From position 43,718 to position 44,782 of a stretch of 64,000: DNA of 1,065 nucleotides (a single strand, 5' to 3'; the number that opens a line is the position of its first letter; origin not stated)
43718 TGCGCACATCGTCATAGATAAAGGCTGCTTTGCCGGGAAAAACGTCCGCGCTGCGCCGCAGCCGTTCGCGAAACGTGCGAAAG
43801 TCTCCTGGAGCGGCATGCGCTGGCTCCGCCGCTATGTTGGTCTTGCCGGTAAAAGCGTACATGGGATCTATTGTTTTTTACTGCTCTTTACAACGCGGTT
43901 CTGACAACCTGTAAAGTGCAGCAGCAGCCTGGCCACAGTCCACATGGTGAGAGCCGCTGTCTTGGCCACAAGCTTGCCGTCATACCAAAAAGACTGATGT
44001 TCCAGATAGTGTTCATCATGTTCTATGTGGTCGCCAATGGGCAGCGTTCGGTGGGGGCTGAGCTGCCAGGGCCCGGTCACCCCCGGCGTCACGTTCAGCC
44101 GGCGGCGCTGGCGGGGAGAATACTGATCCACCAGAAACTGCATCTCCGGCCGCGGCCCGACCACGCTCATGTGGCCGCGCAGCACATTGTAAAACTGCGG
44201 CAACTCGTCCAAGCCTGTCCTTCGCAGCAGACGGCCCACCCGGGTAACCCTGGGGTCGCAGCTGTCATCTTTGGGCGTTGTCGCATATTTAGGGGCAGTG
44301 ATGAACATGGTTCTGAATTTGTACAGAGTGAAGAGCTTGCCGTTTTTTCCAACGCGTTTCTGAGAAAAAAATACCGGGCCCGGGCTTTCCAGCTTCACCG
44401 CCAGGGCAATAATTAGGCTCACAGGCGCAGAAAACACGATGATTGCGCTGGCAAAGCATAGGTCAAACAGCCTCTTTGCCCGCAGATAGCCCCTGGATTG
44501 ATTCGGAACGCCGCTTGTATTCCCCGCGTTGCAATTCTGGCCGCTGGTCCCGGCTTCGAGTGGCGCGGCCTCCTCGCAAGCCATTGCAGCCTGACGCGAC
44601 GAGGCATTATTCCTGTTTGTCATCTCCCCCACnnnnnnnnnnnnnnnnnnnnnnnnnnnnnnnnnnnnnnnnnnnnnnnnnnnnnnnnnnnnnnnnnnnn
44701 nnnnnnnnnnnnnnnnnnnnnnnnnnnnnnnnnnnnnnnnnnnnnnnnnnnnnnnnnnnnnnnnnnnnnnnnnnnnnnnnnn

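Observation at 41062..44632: Priming transferase, carrier-less AMP-ligase and second DUF362 in one tight operon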

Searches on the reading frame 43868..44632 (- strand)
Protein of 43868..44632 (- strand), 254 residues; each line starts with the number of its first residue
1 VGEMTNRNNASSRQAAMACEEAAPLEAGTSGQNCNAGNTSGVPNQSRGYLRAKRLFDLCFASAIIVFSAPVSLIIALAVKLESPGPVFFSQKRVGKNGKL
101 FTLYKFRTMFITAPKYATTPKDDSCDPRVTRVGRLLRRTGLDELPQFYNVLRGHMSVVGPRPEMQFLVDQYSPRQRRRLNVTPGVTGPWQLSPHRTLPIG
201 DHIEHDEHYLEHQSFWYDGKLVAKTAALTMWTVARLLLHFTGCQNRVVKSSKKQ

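Call 4: search_protein_families(library=pfam, proteins=[window:43868-44632:-], max_evalue=0.001)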
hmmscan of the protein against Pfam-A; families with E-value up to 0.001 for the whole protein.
window:43868-44632:- (254 aa): 1 family
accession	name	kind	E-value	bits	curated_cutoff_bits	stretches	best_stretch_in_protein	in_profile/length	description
PF02397.22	Bac_transf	-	1.9e-59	200.6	27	1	53-228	1-176/179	Bacterial sugar transferase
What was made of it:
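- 43868..44632 (-): Small PglC-type polyprenyl-phosphate phosphoglycosyl (priming) transferase, 254 aa. PF02397 residues 53-228, E 1.9e-59 (call 4).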

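Call 5: search_protein_families(library=ncbifam, proteins=[window:43868-44632:-], max_evalue=0.001)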
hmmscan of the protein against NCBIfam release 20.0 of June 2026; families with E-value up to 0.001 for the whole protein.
window:43868-44632:- (254 aa): 10 families
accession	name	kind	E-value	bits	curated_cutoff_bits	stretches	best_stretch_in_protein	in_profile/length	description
TIGR03025.1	EPS_sugtrans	subfamily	3.6e-75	253.9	295.55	1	46-228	251-437/445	exopolysaccharide biosynthesis polyprenyl glycosylphosphotransferase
TIGR03023.1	WcaJ_sugtrans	equivalog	2.6e-64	218.2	410.75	1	52-227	262-444/453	undecaprenyl-phosphate glucose phosphotransferase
TIGR03022.1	WbaP_sugtrans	subfamily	2.2e-53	182.2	403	1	50-227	256-447/456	undecaprenyl-phosphate galactose phosphotransferase WbaP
NF052601.1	undeca_RfbP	equivalog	4.4e-51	173.5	330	1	38-230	30-236/244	undecaprenyl-phosphate galactose phosphotransferase family protein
TIGR03013.1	EpsB_2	subfamily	4.4e-46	157.9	393.35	1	51-231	253-438/443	TIGR03013 family XrtA/PEP-CTERM system glycosyltransferase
NF041877.1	EPS_EpsZ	equivalog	1.1e-45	156.1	800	1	51-228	264-451/459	exopolysaccharide biosynthesis polyisoprenyl-phosphate hexose-1-phosphate transferase EpsZ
NF050817.1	PolSacchBiosHfsE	equivalog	1.4e-39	136.1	750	1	38-225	258-455/467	polysaccharide biosynthesis protein HfsE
NF007518.0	PRK10124.1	equivalog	2.7e-38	131.9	684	1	53-225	274-453/464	undecaprenyl-phosphate glucose phosphotransferase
NF011751.0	PRK15204.1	equivalog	9e-31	107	907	1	52-228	279-468/476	undecaprenyl-phosphate galactose phosphotransferase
NF045514.1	glycotran_HepC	equivalog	6.7e-27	94.2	140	1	48-162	112-211/220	heterocyst development glycosyltransferase HepC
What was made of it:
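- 43868..44632 (-): TIGR03025 scores 253.9 bits, below its 295.55 cutoff, and matches only the model's C-terminal part (positions 251-437 of 445) (call 5).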
